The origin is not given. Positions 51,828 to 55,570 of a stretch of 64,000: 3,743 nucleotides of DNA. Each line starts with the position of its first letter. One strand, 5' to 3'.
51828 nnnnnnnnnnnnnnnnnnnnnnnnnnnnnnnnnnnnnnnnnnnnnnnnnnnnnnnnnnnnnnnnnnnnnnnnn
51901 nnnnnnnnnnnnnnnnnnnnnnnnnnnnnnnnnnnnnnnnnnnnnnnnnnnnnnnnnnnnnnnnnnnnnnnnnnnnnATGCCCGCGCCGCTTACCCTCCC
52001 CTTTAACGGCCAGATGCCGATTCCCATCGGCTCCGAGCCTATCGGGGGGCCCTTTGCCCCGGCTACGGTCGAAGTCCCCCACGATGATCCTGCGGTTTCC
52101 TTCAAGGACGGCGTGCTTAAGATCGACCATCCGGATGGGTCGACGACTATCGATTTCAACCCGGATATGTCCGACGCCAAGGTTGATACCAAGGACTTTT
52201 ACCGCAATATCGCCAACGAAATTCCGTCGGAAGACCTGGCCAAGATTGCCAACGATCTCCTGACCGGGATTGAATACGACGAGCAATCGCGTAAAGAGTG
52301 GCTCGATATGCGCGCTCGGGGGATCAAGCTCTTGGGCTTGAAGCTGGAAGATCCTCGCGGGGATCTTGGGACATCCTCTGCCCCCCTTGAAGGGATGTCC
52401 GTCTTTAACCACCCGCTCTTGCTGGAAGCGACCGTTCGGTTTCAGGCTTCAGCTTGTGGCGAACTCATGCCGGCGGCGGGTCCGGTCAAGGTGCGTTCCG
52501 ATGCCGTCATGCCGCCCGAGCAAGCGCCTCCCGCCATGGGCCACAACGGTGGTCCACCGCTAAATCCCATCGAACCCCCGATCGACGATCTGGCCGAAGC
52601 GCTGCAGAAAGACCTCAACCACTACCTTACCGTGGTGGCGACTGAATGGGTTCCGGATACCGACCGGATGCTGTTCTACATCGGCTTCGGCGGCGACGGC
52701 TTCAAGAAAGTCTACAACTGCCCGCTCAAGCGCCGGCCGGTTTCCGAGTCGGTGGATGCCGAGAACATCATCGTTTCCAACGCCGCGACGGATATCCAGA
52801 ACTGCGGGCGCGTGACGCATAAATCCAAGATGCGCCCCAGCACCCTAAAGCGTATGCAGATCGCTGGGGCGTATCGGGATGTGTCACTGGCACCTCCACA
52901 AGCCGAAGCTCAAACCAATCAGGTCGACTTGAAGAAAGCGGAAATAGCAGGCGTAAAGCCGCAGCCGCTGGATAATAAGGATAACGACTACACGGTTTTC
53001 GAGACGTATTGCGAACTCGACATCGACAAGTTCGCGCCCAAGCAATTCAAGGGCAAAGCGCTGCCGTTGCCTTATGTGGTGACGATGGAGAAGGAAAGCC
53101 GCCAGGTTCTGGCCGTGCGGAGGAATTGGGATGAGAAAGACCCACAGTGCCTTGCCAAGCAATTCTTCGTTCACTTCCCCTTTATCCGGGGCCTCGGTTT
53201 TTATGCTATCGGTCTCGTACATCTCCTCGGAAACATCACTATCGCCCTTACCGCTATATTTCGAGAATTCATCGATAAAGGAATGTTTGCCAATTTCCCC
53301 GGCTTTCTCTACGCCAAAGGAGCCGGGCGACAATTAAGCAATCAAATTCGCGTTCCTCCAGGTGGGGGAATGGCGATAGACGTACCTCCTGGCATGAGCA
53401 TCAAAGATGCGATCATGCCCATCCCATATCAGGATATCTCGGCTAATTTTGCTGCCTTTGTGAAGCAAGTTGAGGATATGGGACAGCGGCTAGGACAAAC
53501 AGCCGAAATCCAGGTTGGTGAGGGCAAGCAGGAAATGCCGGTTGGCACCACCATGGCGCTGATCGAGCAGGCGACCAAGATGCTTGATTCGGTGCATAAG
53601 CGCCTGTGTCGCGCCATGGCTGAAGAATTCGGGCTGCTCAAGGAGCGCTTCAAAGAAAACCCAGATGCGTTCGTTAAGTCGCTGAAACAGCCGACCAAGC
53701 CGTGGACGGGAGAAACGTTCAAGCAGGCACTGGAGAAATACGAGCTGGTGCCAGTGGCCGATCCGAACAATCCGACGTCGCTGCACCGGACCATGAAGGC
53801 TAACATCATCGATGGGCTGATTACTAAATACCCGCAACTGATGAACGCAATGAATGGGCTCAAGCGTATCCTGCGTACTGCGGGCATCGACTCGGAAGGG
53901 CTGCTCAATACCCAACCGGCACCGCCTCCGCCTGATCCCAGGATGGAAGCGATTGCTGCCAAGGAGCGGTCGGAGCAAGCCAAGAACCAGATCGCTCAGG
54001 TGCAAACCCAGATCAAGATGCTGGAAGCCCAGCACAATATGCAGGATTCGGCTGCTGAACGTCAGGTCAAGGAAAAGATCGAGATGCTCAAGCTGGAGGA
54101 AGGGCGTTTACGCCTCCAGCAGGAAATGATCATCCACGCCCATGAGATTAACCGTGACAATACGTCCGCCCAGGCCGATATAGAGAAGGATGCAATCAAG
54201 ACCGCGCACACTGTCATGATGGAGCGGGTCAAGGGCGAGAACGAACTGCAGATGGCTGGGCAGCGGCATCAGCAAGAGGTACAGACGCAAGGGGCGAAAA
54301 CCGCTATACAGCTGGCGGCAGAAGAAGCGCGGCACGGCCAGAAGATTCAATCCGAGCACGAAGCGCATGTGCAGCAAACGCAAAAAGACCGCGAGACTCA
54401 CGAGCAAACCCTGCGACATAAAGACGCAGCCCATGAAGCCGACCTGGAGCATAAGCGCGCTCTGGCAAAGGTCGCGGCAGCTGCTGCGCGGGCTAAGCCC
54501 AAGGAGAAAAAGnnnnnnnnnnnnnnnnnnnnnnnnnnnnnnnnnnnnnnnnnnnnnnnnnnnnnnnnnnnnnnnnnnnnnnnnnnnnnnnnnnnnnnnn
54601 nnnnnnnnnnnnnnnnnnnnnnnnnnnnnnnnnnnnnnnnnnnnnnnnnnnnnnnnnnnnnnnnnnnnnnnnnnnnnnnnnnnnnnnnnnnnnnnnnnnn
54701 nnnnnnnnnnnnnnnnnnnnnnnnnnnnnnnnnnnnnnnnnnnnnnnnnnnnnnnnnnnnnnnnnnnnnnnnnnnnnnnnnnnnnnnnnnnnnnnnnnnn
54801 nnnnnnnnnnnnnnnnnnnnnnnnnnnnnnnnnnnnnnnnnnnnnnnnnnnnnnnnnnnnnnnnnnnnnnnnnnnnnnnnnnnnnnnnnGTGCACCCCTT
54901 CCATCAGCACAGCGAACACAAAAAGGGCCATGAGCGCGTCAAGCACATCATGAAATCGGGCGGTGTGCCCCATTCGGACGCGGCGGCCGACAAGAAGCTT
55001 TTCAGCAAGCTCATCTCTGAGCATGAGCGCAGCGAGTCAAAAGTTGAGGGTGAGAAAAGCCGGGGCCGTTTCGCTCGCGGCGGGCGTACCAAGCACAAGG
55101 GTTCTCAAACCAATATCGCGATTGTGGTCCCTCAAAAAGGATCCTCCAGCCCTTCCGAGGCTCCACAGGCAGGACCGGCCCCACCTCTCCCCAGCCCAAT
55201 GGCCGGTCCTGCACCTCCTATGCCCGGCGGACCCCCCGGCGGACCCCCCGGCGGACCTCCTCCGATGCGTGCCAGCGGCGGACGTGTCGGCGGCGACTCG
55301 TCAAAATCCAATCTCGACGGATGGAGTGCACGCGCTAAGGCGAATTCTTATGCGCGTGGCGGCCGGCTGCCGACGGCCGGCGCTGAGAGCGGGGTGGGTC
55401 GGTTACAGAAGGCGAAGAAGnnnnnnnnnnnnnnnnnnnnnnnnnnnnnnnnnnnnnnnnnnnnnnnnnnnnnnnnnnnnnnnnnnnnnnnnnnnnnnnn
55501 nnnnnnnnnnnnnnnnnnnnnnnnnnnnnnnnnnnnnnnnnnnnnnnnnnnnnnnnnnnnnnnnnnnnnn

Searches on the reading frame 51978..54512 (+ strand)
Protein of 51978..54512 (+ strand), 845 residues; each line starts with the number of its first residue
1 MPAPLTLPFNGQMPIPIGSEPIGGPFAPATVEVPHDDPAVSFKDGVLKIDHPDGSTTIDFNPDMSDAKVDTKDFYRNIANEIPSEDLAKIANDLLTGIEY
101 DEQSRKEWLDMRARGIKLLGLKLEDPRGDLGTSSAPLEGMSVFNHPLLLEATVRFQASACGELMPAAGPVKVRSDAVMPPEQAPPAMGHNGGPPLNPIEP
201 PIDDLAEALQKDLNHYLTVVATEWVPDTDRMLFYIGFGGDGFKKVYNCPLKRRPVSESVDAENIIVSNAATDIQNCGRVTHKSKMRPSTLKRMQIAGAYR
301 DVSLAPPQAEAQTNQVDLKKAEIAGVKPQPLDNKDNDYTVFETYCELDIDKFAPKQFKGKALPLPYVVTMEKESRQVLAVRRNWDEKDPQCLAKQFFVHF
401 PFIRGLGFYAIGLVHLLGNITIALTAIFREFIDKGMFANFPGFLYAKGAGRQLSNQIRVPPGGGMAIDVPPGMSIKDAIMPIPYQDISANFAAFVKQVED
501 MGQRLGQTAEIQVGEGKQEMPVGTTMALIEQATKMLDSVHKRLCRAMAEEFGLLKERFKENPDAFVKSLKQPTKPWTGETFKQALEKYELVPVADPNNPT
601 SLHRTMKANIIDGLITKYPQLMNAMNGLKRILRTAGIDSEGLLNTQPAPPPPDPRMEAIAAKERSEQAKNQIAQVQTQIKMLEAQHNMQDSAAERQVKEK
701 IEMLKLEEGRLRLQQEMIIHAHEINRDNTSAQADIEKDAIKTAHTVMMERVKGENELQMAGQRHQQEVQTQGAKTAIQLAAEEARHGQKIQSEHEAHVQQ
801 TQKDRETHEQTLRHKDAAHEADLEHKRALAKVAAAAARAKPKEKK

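Call 3: search_protein_families(library=pfam, proteins=[window:51978-54512:+], max_evalue=1)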
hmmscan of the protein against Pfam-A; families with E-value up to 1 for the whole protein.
window:51978-54512:+ (845 aa): 1 family
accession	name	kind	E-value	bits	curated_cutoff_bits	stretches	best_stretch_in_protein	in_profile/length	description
PF23899.1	SU10_portal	-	4e-13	49.1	30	2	251-549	188-460/593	Phage SU10 portal protein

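Call 4: search_protein_families(library=phrogs, proteins=[window:51978-54512:+], max_evalue=1)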
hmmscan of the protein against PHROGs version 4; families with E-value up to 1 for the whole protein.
window:51978-54512:+ (845 aa): 1 family
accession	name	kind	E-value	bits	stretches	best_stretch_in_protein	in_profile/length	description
phrog_1216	-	head and packaging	2.9e-24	86.6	1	243-787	201-701/714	portal protein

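Call 19: search_dna_similar(query=window:51978-54512:+, collection=phages, mode=protein, max_rows=25)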
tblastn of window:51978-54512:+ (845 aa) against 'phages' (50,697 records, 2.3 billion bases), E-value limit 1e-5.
Records with a match: 18; places in all: 18; records where one place covers at least 80% of the query: 1.
Best place of each record, by identity: <60% 18.
By first word of the organism name: Caudoviricetes 4; Caulobacter 4; Pelagibacter 2; Roseobacter 2; Planktothrix 2; Phage 1; phage 1; Synechococcus 1; Alcaligenes 1.
By host as written in the record: - 5; Caulobacter vibrioides CB15 3; Candidatus Pelagibacter sp. HTCC1062 2; Roseobacter sp. FZCC0083 2; Gammaproteobacteria 1; unknown 1; Caulobacter vibrioides 1; Synechococcus sp. 1; and 2 more.
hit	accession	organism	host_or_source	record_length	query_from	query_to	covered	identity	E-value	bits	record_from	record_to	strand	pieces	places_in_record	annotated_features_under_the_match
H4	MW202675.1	Caudoviricetes sp.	Manatee Spring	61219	36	636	71%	44.9%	5e-157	514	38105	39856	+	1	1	head to tail connecting protein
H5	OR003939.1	Phage DSL-LC04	Gammaproteobacteria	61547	53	646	70%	31.1%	7e-82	294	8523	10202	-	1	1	portal protein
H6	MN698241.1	Pelagibacter phage HTVC027P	Candidatus Pelagibacter sp. HTCC1062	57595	53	637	69%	31.1%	5e-82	295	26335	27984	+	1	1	hypothetical protein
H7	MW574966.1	phage 023Pt_psg01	unknown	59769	53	637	69%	30.4%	1e-77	281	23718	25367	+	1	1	head to tail connecting protein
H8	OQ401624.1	Roseobacter phage CRP-902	Roseobacter sp. FZCC0083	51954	52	638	69%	29.7%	4e-68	253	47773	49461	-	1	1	head to tail connecting protein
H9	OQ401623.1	Roseobacter phage CRP-901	Roseobacter sp. FZCC0083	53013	52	638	69%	29.7%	9e-68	252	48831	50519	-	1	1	head to tail connecting protein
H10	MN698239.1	Pelagibacter phage HTVC023P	Candidatus Pelagibacter sp. HTCC1062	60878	64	636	68%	30.1%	3e-80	289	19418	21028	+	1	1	hypothetical protein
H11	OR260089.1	Caulobacter phage GB2A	Caulobacter vibrioides CB15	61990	30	634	72%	27.8%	8e-51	200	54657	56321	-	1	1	hypothetical protein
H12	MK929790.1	Caulobacter phage RW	Caulobacter vibrioides CB15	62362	30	634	72%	27.8%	8e-51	200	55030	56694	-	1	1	hypothetical protein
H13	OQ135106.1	Caulobacter phage RLK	Caulobacter vibrioides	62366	30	634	72%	27.8%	8e-51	200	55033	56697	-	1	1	RLK_gp094c: hypothetical protein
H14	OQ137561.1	Caulobacter phage KcrB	Caulobacter vibrioides CB15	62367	30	634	72%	27.8%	8e-51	200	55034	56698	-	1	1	KcrB_gp094c: hypothetical protein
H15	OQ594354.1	Synechococcus phage MinM2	Synechococcus sp.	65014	87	683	71%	27.8%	5e-58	222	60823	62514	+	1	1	hypothetical protein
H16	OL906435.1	Planktothrix phage Pag-Yong1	Planktothrix agardhii FACHB-1261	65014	87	683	71%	27.8%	5e-58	222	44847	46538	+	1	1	portal protein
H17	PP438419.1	Planktothrix phage Pra-JY27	Planktothricoides raciborskii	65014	87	683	71%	27.8%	5e-58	222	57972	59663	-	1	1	hypothetical protein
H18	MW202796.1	Caudoviricetes sp.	Manatee Spring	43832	77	752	80%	23.6%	1e-26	124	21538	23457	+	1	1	head to tail connecting protein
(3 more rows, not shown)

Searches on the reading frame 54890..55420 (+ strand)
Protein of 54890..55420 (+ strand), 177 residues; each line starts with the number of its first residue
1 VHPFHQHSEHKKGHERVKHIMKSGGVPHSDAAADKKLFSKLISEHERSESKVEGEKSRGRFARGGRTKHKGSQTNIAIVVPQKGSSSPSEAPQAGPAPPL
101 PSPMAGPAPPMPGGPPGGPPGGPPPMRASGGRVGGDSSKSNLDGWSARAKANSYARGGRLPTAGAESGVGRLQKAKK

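Call 3: search_protein_families(library=pfam, proteins=[window:54890-55420:+], max_evalue=1)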
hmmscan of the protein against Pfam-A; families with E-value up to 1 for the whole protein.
window:54890-55420:+ (177 aa): 0 families

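Call 4: search_protein_families(library=phrogs, proteins=[window:54890-55420:+], max_evalue=1)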
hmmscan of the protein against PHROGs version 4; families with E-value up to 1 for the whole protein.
window:54890-55420:+ (177 aa): 1 family
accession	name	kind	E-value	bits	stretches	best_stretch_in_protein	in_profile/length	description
phrog_34396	-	unknown function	0.28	11.4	1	32-112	252-332/389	-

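Call 74: search_protein_families(library=ncbifam, proteins=[window:54890-55420:+], max_evalue=0.01)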
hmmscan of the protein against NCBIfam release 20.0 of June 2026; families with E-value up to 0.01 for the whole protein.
window:54890-55420:+ (177 aa): 0 families
